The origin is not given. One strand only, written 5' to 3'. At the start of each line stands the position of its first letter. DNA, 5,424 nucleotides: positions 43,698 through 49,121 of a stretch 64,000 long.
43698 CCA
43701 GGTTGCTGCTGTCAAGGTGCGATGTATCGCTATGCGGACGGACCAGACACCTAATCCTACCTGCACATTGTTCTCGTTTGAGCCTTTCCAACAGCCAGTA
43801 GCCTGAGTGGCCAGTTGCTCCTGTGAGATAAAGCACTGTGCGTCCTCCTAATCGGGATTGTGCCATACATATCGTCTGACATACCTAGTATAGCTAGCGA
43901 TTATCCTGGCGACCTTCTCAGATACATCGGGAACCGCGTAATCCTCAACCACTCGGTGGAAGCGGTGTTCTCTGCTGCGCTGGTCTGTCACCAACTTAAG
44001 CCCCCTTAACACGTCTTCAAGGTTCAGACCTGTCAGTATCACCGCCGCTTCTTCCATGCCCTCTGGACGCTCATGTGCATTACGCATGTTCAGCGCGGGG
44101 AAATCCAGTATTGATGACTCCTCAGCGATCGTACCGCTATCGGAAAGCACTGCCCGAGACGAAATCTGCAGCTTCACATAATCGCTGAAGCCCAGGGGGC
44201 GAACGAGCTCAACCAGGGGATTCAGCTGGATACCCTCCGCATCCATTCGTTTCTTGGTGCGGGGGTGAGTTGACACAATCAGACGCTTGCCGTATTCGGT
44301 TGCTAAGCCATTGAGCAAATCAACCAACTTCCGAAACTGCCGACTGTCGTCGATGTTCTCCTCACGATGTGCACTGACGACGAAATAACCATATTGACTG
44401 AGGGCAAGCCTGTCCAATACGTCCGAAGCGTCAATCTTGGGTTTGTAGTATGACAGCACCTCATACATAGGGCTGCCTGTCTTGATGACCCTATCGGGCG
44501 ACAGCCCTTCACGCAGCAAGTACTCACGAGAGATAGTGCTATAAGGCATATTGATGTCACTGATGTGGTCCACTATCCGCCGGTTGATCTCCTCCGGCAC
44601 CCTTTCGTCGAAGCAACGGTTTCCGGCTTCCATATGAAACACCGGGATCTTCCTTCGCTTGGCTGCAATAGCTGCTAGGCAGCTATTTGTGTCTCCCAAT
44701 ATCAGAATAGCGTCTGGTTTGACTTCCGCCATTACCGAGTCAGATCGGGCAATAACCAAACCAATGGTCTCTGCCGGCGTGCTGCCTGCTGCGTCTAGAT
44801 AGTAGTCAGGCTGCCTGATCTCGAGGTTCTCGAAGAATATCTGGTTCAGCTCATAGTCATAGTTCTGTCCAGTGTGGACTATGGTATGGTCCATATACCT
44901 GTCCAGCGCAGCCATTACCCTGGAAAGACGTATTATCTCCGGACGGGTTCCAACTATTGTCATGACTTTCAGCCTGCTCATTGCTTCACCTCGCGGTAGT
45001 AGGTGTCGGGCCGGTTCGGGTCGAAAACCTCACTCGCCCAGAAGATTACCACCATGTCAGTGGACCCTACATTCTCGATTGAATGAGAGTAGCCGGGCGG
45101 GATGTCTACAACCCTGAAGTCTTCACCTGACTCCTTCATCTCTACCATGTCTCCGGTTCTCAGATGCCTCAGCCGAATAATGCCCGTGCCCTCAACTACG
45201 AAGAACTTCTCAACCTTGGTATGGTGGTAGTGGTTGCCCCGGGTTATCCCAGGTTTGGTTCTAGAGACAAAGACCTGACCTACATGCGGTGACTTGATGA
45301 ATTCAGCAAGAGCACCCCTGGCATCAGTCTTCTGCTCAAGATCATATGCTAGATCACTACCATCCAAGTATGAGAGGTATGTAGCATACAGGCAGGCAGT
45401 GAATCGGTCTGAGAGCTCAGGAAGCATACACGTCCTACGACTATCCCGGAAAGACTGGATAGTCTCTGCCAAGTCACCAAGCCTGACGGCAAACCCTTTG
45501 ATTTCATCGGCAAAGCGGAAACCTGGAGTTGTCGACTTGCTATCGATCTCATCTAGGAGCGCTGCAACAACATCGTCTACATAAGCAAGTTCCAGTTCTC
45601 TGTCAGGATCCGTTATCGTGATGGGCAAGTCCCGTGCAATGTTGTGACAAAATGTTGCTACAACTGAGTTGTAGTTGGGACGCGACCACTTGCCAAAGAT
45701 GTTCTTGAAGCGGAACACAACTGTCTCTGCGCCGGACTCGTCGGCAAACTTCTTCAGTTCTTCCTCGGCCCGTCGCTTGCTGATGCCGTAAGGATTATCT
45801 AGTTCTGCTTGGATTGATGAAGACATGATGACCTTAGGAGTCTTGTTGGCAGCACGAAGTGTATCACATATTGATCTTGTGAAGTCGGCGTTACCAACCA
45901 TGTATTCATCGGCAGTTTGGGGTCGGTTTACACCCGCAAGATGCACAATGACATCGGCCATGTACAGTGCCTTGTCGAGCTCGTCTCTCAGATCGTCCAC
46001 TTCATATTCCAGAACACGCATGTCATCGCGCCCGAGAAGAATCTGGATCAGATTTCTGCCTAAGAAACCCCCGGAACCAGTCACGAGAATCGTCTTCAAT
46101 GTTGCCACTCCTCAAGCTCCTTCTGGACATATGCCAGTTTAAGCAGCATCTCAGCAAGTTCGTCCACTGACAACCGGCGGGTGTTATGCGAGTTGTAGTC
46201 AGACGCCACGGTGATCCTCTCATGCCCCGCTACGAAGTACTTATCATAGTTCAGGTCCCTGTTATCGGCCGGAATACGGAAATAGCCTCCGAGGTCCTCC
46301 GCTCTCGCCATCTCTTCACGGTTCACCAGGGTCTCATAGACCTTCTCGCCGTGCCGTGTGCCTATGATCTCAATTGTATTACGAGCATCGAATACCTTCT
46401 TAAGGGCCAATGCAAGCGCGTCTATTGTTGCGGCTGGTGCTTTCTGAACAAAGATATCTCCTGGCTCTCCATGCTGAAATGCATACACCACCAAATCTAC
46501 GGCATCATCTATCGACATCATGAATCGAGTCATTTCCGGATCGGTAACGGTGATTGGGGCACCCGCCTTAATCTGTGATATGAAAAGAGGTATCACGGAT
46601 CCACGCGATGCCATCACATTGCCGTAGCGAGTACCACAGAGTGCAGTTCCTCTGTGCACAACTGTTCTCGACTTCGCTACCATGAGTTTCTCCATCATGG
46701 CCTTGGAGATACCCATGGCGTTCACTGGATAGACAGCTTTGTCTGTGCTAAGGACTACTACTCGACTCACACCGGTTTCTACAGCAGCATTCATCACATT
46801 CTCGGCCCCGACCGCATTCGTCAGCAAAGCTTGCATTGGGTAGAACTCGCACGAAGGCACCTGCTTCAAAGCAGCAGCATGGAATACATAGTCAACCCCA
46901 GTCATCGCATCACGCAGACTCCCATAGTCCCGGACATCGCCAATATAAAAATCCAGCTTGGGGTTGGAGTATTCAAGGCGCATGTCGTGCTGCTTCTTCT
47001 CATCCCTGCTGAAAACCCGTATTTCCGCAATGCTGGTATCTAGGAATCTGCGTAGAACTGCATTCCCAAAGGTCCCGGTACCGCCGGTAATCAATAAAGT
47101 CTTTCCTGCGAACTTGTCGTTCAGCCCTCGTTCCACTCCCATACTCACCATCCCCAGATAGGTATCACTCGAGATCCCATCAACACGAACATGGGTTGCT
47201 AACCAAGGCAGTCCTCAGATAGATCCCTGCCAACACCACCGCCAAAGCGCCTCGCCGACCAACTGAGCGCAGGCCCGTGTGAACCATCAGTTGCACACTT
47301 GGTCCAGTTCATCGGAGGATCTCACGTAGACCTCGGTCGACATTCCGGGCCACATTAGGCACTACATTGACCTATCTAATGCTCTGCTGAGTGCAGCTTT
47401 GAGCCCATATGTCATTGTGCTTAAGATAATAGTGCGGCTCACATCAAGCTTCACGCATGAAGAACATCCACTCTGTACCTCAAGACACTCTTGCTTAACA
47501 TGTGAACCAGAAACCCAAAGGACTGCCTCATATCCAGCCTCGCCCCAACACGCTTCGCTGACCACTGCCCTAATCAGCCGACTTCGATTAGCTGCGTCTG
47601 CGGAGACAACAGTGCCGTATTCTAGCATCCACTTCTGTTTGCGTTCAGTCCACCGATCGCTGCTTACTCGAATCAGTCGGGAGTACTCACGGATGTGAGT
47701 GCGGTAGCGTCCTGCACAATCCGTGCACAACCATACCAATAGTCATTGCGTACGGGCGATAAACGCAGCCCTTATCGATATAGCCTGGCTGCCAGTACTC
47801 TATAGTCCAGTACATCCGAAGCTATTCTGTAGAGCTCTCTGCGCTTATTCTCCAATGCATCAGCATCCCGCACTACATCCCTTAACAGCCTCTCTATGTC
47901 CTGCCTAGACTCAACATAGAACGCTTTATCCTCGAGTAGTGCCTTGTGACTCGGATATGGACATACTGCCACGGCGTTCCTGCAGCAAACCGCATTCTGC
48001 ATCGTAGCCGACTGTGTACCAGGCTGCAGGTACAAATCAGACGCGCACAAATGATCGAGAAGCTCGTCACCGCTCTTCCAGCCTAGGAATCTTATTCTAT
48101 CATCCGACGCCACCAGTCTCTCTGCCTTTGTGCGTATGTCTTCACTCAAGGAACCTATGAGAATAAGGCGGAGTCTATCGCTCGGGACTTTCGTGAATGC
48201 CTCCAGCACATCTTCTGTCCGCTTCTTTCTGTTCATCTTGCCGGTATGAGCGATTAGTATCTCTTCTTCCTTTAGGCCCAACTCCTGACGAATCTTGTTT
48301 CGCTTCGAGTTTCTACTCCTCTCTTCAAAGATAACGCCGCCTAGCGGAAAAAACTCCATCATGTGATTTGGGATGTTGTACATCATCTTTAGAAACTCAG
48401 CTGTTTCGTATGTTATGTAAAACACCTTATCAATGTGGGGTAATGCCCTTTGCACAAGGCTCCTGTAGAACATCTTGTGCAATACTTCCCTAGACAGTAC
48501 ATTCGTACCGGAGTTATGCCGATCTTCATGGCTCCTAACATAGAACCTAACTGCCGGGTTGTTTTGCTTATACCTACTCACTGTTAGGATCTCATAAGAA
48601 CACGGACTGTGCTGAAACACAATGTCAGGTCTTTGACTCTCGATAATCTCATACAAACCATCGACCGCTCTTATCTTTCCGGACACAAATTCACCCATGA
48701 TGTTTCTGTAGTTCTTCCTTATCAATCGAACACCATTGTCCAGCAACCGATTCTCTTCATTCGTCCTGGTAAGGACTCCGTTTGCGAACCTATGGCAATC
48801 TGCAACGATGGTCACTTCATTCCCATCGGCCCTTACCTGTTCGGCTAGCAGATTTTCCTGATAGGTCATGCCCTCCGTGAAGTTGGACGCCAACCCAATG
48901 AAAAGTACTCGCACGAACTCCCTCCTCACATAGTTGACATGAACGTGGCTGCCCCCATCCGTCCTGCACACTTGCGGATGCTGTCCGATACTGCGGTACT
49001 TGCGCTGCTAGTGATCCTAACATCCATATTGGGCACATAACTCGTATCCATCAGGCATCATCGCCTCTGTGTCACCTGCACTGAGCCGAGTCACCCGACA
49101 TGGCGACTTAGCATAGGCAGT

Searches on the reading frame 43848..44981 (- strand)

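Call 45: search_protein_families(library=pfam, proteins=[window:43848-44981:-], max_evalue=0.001)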
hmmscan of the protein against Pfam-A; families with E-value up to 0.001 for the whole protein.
window:43848-44981:- (377 aa): 1 family
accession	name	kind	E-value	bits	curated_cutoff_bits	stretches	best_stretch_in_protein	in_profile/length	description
PF02350.25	Epimerase_2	-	1.1e-92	311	30.6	1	29-361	8-346/347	UDP-N-acetylglucosamine 2-epimerase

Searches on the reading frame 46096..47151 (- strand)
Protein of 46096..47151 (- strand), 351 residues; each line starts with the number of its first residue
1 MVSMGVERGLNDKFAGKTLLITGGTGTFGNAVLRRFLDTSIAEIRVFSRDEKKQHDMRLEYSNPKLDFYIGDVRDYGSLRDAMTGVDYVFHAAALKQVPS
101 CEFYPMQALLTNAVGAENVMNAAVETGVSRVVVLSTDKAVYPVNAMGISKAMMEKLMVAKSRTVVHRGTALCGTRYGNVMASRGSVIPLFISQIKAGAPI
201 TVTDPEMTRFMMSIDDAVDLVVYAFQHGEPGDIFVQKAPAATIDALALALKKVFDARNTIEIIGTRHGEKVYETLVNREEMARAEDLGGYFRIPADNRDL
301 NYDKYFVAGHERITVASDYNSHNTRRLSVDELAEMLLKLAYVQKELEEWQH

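Call 45: search_protein_families(library=pfam, proteins=[window:46096-47151:-], max_evalue=0.001)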
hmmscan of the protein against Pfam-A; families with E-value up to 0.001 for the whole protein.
window:46096-47151:- (351 aa): 10 families
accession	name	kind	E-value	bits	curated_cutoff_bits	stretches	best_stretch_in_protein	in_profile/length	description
PF02719.21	Polysacc_synt_2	-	7.5e-101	337.6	20.2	1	19-293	1-291/293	Polysaccharide biosynthesis protein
PF01370.27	Epimerase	-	3.7e-27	95.7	20.9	1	20-234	2-237/240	NAD dependent epimerase/dehydratase family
PF08485.16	Polysacc_syn_2C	-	2.6e-22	78.7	25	1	296-343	1-48/48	Polysaccharide biosynthesis protein C-terminal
PF01073.25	3Beta_HSD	-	5.4e-16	58.9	22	1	20-142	1-122/280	3-beta hydroxysteroid dehydrogenase/isomerase family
PF16363.11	GDP_Man_Dehyd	-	2e-15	57.6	27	1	20-246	1-258/332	GDP-mannose 4,6 dehydratase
PF13460.12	NAD_binding_10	-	3.6e-14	53.5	27.2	1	23-162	1-126/184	NAD(P)H-binding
PF04321.23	RmlD_sub_bind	-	1.6e-08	34.4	27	1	18-138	2-103/287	RmlD substrate binding domain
PF05368.20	NmrA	-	3.2e-08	34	27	1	17-209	3-183/298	NmrA-like family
PF07993.18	NAD_binding_4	-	2e-05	24.3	20.1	1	21-155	1-155/258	Male sterility protein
PF08659.16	KR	-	0.00028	21.3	22.6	1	18-87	2-76/180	KR domain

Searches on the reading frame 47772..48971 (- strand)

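Call 45: search_protein_families(library=pfam, proteins=[window:47772-48971:-], max_evalue=0.001)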
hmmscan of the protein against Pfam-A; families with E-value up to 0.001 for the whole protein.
window:47772-48971:- (399 aa): 3 families
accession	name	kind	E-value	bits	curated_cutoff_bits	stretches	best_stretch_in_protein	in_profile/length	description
PF00534.26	Glycos_transf_1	-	1.2e-08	35.2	26.4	1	224-370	2-159/172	Glycosyl transferases group 1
PF13439.12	Glyco_transf_4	-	2e-06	28.4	28.5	1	42-208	11-162/170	Glycosyltransferase Family 4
PF13579.12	Glyco_trans_4_4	-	3.1e-06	28.1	29.7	1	40-211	8-158/158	Glycosyl transferase 4-like domain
